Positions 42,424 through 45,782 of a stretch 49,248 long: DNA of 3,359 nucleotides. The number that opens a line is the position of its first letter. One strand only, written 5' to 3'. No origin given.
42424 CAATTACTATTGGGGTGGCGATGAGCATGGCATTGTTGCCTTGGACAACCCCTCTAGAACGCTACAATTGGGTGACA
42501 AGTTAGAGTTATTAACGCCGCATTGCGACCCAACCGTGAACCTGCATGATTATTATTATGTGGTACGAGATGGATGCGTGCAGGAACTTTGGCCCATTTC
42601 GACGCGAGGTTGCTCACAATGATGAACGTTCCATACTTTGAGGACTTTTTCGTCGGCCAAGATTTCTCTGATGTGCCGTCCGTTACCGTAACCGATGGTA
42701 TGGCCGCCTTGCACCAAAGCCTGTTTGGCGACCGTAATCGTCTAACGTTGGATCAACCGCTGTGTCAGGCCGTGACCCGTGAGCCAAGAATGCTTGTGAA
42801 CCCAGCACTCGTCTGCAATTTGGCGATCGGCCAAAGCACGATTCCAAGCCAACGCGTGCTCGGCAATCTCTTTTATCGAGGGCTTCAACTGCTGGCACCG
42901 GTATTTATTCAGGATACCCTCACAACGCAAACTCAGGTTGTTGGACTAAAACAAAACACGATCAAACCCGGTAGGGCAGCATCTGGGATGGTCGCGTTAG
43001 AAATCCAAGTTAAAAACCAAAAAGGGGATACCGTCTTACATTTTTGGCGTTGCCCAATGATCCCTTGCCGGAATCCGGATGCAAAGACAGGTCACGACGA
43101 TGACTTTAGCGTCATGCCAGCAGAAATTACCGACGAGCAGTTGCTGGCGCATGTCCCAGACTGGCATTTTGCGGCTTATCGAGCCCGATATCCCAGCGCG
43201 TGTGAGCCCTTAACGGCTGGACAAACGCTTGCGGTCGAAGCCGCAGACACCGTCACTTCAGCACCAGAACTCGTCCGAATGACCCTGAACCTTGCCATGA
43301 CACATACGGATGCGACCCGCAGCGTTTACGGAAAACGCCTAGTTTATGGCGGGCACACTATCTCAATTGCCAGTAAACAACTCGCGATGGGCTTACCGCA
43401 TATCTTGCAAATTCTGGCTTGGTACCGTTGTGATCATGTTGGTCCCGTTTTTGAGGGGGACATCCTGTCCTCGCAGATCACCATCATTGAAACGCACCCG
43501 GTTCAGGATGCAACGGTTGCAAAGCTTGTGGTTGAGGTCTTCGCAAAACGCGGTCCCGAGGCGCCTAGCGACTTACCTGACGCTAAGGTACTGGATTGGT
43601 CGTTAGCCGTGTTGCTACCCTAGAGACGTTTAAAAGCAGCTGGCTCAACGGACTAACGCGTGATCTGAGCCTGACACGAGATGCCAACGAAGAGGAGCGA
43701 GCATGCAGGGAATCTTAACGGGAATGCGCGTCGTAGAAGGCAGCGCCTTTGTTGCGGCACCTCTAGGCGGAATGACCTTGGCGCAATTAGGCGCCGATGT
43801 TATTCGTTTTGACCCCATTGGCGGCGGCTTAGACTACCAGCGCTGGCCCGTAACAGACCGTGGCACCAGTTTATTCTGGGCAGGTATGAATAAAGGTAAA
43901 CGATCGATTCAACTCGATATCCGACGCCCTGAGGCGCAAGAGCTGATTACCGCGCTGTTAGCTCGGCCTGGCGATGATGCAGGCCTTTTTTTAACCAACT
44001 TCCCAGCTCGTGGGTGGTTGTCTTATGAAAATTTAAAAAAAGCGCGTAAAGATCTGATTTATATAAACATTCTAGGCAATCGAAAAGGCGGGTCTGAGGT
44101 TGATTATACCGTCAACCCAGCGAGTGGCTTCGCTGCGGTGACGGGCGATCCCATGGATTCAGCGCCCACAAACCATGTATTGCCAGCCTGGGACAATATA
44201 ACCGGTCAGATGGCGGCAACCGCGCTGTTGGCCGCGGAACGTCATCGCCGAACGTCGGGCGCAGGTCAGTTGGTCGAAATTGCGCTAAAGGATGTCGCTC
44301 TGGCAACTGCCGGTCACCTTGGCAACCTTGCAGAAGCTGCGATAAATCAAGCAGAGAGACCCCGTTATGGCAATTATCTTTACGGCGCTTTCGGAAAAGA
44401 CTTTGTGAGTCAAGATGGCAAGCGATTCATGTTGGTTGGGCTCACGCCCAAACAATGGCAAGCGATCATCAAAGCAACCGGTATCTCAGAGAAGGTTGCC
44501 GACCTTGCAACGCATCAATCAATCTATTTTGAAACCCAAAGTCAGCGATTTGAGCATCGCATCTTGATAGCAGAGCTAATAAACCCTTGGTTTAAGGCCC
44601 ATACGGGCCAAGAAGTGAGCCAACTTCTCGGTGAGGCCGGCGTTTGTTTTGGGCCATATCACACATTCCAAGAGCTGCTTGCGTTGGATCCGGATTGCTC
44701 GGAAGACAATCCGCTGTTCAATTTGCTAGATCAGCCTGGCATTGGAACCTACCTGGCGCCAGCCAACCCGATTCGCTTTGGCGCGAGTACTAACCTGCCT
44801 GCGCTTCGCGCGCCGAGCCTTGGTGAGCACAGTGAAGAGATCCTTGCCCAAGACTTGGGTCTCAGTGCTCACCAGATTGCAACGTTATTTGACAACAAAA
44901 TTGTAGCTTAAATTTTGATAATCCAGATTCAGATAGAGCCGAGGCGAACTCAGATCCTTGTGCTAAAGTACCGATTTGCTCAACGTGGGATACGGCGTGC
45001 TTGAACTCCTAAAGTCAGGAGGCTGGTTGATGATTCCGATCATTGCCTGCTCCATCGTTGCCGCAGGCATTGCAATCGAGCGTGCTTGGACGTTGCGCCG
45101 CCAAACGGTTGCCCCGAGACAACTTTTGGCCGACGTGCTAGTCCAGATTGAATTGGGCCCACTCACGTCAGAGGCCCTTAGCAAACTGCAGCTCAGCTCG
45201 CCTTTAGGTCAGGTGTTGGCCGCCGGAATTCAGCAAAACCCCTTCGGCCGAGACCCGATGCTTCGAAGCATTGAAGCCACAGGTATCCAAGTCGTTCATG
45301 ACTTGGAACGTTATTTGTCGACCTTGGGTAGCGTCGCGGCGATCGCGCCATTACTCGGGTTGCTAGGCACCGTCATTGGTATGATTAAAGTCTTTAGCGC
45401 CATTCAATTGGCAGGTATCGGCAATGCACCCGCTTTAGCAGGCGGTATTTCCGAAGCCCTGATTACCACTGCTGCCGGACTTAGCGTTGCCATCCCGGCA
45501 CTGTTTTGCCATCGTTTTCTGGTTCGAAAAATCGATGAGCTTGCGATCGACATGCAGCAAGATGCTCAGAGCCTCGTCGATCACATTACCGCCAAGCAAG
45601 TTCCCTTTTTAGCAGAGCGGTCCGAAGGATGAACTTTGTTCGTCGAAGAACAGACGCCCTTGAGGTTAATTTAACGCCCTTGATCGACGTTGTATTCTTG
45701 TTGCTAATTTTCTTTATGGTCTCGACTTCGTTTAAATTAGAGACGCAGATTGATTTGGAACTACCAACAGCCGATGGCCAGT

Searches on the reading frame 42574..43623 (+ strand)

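Call 24: search_protein_families(library=pfam, proteins=[window:42574-43623:+])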
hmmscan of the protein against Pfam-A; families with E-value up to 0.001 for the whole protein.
window:42574-43623:+ (349 aa): 1 family
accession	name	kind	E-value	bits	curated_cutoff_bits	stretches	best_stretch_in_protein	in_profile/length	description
PF01575.25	MaoC_dehydratas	-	7.5e-05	22.8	27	0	28-128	7-106/123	MaoC like domain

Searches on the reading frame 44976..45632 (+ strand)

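Call 24: search_protein_families(library=pfam, proteins=[window:44976-45632:+])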
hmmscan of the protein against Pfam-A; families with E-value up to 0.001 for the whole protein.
window:44976-45632:+ (218 aa): 1 family
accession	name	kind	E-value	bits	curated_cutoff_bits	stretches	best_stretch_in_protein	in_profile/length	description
PF01618.21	MotA_ExbB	-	1.2e-30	106.3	22.9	1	75-194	4-126/127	MotA/TolQ/ExbB proton channel family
